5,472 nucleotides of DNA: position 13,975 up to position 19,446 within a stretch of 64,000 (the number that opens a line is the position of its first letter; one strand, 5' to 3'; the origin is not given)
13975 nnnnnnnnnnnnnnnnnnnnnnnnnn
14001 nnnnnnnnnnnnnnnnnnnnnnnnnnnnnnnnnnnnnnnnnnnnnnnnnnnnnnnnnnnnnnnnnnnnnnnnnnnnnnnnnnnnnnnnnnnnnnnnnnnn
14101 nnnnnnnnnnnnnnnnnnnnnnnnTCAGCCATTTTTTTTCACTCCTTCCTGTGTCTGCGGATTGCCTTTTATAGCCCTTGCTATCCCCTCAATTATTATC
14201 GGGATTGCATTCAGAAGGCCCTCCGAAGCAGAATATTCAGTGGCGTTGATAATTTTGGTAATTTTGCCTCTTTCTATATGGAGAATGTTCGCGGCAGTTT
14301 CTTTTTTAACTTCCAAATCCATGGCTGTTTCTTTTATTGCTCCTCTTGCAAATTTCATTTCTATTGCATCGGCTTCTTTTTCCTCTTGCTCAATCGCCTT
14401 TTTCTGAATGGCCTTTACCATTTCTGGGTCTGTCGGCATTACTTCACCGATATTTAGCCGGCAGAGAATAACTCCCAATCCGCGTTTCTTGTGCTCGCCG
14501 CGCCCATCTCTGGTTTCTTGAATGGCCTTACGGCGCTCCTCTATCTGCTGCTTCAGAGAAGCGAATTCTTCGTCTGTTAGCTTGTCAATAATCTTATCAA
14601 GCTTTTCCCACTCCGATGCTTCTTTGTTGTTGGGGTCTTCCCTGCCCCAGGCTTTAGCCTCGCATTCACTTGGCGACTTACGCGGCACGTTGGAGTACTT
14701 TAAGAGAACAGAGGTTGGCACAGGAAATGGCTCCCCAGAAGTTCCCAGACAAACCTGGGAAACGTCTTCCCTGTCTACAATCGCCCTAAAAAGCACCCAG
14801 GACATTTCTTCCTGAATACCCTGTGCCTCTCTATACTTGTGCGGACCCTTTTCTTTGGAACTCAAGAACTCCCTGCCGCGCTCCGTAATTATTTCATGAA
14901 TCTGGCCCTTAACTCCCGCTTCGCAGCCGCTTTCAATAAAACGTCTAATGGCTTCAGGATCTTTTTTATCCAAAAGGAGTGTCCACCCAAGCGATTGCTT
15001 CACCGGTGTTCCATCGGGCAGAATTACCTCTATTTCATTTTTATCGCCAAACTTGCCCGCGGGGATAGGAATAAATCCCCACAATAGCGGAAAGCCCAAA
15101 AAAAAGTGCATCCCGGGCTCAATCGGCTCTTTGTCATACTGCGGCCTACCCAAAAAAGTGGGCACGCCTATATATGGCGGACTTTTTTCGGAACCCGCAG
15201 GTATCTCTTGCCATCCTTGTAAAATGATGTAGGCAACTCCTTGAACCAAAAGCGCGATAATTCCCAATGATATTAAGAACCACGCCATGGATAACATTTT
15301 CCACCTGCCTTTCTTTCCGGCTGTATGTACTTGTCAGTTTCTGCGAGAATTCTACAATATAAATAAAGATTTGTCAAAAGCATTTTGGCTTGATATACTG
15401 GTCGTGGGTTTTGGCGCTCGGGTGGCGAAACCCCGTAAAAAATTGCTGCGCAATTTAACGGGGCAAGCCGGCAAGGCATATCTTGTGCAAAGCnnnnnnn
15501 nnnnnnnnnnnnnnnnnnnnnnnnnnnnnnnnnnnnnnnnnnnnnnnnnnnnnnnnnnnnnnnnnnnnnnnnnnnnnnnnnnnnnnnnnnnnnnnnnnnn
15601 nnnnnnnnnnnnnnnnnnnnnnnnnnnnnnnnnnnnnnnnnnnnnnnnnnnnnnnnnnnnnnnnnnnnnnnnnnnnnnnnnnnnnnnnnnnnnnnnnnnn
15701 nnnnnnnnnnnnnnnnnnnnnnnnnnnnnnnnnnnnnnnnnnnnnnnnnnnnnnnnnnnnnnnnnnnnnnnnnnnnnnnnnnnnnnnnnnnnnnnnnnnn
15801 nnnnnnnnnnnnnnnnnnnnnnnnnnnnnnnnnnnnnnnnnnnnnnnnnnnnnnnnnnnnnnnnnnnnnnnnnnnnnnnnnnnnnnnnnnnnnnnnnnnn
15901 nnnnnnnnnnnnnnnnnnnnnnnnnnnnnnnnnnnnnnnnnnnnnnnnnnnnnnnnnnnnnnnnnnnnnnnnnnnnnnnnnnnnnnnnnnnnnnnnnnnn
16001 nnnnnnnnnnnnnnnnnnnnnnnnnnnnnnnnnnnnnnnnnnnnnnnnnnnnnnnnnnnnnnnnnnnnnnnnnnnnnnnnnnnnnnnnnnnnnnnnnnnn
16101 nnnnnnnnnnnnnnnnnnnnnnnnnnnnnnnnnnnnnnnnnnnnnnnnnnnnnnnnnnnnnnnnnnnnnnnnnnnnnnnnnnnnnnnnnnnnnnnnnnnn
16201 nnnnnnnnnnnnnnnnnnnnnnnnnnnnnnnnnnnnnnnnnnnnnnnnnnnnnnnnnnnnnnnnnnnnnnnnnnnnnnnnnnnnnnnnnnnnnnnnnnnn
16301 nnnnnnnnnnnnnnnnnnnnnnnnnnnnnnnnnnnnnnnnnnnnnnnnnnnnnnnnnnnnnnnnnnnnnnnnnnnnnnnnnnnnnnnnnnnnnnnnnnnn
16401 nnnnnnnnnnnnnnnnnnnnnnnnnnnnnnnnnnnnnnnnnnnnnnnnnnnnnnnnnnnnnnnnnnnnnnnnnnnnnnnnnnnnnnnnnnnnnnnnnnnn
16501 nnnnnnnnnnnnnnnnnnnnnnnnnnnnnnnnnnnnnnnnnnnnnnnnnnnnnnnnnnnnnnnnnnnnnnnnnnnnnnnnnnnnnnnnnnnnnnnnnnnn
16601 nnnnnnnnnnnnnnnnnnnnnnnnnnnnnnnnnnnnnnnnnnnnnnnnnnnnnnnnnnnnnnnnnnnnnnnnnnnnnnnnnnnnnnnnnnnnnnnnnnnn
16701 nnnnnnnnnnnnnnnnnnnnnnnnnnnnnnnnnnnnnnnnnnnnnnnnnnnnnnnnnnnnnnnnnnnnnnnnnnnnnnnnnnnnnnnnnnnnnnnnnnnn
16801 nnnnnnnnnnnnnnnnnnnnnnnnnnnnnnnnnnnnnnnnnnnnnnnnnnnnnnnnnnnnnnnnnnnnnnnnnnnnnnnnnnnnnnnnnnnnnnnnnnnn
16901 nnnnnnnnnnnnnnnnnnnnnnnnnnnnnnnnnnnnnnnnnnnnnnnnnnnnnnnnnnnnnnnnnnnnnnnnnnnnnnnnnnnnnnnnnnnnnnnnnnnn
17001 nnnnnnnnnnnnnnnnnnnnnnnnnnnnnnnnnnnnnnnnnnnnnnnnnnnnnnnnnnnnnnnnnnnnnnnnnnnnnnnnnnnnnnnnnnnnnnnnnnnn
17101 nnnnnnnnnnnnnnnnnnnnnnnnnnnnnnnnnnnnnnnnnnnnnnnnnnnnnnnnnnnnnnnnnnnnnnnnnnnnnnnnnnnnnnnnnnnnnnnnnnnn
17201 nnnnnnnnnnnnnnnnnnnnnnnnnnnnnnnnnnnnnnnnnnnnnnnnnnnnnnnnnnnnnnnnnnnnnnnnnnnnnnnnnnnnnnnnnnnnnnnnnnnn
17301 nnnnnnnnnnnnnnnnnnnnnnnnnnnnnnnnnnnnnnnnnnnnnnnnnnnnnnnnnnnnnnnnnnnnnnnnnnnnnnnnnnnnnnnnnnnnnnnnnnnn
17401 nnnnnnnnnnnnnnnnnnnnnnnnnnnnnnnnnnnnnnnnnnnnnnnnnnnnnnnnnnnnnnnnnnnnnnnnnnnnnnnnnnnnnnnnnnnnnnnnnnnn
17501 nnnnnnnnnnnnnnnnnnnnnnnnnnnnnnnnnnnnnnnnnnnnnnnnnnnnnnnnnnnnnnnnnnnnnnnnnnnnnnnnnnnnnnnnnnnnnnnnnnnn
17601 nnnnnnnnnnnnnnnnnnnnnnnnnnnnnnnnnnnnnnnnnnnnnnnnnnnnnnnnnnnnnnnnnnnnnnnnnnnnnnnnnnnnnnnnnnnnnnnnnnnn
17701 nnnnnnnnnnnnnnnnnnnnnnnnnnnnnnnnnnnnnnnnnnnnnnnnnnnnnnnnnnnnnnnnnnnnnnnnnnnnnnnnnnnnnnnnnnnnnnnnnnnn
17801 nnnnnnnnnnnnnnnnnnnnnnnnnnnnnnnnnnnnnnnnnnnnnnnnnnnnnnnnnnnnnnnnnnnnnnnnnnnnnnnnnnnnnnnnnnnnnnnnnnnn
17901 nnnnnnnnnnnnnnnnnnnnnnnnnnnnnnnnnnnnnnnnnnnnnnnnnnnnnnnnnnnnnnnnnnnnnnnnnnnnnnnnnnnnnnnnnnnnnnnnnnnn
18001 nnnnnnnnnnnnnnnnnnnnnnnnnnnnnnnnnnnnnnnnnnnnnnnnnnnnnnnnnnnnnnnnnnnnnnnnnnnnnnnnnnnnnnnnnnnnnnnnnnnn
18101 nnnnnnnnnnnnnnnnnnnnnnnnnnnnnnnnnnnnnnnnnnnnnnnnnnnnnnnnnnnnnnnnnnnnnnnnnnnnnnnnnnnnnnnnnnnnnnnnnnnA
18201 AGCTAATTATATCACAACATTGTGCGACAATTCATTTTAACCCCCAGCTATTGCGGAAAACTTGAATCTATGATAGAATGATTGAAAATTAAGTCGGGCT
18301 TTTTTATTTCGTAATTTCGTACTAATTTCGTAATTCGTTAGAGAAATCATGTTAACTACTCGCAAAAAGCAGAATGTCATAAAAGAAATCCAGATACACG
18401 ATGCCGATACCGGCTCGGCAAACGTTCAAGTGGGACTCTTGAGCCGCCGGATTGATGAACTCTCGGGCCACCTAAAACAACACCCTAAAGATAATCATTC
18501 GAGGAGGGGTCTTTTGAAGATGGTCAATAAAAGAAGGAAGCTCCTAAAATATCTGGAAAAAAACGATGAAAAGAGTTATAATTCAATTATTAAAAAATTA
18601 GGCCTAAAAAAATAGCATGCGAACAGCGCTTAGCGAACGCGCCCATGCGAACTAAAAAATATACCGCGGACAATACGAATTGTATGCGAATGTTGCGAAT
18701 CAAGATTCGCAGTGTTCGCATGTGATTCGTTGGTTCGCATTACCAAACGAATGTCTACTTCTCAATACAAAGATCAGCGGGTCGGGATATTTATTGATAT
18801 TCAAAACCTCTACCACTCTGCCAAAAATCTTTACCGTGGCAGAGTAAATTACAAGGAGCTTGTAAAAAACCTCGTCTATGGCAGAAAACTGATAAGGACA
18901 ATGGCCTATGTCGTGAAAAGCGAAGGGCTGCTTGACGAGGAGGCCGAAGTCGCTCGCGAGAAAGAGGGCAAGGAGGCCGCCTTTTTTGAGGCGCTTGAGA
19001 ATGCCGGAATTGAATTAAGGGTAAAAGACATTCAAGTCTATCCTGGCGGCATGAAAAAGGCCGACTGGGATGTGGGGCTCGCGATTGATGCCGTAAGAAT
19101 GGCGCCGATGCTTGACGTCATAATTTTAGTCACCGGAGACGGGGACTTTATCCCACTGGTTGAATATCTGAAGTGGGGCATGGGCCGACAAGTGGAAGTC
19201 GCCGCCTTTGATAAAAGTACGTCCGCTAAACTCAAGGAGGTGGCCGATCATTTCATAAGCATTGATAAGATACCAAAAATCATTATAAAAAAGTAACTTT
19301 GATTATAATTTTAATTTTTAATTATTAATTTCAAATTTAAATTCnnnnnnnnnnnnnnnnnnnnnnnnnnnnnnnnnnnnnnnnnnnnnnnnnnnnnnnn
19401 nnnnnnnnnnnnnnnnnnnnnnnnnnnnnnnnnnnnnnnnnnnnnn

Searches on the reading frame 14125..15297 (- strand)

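Call 52: search_protein_families(library=pfam, proteins=[window:14125-15297:-], max_evalue=0.01)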
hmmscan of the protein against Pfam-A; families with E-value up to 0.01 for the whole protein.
window:14125-15297:- (390 aa): 1 family
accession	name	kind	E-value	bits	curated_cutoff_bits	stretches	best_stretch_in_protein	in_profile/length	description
PF01145.31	Band_7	-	0.00073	20.1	23.6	0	236-313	102-171/176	SPFH domain / Band 7 family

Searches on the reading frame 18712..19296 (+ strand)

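Call 52: search_protein_families(library=pfam, proteins=[window:18712-19296:+], max_evalue=0.01)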
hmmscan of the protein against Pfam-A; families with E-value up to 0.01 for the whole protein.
window:18712-19296:+ (194 aa): 1 family
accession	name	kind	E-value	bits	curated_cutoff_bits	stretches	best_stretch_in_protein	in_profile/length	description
PF01936.24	NYN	-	1.6e-32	113.5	24.2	1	23-185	1-145/145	NYN domain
